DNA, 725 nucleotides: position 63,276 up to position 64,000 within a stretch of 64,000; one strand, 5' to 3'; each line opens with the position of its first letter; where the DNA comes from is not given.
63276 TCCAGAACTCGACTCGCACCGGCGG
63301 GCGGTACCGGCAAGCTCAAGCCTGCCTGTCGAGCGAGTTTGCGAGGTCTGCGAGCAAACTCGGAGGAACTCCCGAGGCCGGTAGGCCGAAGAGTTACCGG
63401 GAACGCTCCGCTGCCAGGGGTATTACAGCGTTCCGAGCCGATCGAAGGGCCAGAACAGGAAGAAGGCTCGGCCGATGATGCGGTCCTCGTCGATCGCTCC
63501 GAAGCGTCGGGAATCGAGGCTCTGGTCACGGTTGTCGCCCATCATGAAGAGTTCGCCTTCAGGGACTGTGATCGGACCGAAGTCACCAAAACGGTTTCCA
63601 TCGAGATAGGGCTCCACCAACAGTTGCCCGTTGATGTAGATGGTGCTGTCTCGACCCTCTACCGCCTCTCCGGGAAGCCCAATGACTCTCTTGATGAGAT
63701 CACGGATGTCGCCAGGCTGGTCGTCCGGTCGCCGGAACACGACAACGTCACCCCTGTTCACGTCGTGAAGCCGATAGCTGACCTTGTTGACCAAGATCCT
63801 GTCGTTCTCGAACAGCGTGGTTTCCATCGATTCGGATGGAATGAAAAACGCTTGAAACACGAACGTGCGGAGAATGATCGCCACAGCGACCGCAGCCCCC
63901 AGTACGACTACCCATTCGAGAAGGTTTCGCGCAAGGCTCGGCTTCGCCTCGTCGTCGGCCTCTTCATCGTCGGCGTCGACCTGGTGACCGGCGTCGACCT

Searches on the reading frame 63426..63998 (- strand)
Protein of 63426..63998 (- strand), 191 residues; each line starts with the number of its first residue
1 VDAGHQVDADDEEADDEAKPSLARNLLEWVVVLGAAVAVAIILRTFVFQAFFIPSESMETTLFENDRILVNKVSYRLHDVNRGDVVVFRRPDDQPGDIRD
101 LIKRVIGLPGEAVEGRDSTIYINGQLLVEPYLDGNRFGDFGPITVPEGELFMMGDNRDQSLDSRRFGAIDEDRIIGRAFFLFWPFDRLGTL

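Call 55: search_protein_families(library=pfam, proteins=[window:63426-63998:-], max_evalue=0.001)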
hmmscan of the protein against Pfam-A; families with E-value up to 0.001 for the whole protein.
window:63426-63998:- (191 aa): 1 family
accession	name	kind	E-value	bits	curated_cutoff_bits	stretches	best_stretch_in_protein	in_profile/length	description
PF10502.14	Peptidase_S26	-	1.5e-52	178.4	22.9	1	27-183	2-168/168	Signal peptidase, peptidase S26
